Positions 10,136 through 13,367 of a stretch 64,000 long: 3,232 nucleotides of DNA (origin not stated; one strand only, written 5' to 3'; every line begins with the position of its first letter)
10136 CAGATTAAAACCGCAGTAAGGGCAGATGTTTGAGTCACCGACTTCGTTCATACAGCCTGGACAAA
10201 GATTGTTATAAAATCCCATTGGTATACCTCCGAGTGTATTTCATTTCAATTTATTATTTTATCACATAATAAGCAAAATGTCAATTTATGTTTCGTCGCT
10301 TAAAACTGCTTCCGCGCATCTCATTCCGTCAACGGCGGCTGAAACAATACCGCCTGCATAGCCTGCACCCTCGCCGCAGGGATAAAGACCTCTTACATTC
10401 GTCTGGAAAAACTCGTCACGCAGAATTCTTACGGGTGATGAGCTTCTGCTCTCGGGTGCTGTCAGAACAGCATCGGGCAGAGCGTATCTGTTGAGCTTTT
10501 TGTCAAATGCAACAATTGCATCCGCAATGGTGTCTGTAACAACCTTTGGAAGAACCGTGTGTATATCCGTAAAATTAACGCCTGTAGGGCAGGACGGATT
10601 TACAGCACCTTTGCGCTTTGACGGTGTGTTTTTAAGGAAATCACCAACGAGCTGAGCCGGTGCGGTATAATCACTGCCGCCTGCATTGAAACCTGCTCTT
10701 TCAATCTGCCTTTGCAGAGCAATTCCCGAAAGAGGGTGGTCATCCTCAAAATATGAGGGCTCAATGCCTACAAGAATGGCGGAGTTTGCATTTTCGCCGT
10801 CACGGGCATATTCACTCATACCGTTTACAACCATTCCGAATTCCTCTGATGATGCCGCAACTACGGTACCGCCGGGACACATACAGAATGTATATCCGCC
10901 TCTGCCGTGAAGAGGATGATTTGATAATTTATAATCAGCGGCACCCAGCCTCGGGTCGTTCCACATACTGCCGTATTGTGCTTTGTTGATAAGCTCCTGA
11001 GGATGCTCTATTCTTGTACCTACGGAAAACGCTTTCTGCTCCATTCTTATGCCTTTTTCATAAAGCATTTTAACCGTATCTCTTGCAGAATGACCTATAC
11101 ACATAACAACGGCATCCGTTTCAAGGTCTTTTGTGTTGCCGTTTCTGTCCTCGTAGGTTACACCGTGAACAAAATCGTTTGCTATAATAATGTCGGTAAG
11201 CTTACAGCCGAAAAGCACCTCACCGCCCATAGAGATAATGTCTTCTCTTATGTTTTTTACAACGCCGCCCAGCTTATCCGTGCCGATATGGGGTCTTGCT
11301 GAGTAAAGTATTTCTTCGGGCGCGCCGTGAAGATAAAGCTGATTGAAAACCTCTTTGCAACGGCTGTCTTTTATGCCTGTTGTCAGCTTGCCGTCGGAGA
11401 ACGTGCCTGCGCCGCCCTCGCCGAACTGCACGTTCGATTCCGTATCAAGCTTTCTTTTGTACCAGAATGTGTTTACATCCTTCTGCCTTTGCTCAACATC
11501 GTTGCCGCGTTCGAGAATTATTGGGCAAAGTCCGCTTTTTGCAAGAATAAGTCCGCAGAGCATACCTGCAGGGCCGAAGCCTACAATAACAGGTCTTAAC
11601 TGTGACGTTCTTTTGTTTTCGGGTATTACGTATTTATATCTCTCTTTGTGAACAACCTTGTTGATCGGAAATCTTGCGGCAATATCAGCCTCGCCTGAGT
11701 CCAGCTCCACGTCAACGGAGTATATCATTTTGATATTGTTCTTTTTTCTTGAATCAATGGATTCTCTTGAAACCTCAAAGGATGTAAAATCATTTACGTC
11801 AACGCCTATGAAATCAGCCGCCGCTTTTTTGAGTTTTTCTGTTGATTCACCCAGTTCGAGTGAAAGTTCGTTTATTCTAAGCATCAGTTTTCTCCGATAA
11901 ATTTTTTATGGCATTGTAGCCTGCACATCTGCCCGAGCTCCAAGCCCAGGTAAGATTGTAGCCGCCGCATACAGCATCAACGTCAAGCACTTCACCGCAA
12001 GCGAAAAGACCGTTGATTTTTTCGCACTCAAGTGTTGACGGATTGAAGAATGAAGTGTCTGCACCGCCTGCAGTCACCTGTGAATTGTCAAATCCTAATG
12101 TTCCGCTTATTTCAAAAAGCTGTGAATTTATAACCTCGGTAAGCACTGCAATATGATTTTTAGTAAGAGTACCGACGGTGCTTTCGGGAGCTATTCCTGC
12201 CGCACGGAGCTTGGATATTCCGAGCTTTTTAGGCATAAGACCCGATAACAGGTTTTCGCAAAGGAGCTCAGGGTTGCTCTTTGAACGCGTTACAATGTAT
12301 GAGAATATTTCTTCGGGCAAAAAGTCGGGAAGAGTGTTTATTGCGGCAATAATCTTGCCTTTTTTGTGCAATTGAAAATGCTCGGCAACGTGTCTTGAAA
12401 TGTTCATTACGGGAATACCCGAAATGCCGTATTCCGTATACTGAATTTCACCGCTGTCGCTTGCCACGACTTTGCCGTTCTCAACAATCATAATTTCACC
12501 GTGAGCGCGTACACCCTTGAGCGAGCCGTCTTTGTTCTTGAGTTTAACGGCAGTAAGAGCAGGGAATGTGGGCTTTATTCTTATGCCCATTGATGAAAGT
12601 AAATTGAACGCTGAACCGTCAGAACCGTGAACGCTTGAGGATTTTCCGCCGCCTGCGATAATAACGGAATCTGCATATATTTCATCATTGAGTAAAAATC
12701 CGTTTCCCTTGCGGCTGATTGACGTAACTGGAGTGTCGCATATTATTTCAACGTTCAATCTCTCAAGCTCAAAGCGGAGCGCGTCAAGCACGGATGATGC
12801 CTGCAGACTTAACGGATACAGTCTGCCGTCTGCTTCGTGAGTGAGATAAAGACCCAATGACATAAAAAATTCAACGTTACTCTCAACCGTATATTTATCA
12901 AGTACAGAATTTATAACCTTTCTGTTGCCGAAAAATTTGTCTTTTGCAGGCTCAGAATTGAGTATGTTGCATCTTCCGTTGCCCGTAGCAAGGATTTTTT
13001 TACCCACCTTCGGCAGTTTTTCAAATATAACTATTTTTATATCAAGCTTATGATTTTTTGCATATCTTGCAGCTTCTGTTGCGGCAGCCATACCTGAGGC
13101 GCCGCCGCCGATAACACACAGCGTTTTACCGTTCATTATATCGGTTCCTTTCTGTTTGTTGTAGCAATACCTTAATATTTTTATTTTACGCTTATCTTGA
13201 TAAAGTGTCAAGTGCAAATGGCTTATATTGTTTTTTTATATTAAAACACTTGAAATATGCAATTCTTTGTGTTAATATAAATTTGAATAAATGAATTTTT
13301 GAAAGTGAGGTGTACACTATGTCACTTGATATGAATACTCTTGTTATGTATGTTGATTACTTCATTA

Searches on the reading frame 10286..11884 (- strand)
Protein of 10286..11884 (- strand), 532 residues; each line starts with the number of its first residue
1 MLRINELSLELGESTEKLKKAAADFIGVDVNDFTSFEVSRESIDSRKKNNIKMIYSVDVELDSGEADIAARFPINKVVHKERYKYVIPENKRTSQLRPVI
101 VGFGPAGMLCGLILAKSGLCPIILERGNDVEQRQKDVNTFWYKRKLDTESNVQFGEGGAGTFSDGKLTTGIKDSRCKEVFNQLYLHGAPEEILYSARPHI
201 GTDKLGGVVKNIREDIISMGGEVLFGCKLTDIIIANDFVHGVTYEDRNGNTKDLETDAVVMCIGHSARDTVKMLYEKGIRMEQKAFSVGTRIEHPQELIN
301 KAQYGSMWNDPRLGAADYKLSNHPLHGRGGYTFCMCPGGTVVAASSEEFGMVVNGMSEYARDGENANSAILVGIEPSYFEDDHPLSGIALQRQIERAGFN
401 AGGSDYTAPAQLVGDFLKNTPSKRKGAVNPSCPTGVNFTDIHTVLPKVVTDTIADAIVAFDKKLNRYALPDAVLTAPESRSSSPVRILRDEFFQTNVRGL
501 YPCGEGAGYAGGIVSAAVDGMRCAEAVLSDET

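Call 34: search_protein_families(library=pfam, proteins=[window:10286-11884:-], max_evalue=0.00001)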
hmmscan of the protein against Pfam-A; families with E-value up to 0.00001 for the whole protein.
window:10286-11884:- (532 aa): 2 families
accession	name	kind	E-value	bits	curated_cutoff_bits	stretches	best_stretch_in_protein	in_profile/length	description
PF21688.3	FAD-depend_C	-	9.3e-75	251.6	27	1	285-481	1-197/197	FAD-dependent protein, C-terminal domain-like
PF01266.30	DAO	-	5.5e-07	29.9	27.9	0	209-297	152-236/353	FAD dependent oxidoreductase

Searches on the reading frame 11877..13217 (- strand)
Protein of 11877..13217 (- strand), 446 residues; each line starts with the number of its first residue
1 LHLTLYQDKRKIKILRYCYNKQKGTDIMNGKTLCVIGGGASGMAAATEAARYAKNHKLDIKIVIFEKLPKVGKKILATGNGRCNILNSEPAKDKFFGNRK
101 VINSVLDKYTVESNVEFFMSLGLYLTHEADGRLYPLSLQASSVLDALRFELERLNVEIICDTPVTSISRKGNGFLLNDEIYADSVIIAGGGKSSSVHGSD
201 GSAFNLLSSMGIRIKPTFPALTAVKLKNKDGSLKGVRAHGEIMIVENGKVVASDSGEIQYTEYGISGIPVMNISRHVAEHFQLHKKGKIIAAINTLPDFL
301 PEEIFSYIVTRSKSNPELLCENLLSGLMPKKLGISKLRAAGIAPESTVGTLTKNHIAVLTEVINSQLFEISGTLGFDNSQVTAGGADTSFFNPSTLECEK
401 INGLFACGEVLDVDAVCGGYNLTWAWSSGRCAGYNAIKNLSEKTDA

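Call 34: search_protein_families(library=pfam, proteins=[window:11877-13217:-], max_evalue=0.00001)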
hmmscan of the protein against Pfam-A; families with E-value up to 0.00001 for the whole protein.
window:11877-13217:- (446 aa): 5 families
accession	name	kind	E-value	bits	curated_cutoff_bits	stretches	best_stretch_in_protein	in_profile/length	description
PF03486.20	HI0933_like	-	3.2e-62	210.6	50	1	33-434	3-243/244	HI0933-like protein Rossmann domain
PF22780.1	HI0933_like_1st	-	3.9e-20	72.8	27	1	219-381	2-165/165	HI0933-like protein barrel and H2TH domain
PF01266.30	DAO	-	4.5e-09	36.7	27.9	0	139-204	147-217/353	FAD dependent oxidoreductase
PF07992.20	Pyr_redox_2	-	3.4e-08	33.7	26.1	0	32-201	2-118/291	Pyridine nucleotide-disulphide oxidoreductase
PF00890.30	FAD_binding_2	-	8.6e-06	25.6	20.4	0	35-91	4-53/414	FAD binding domain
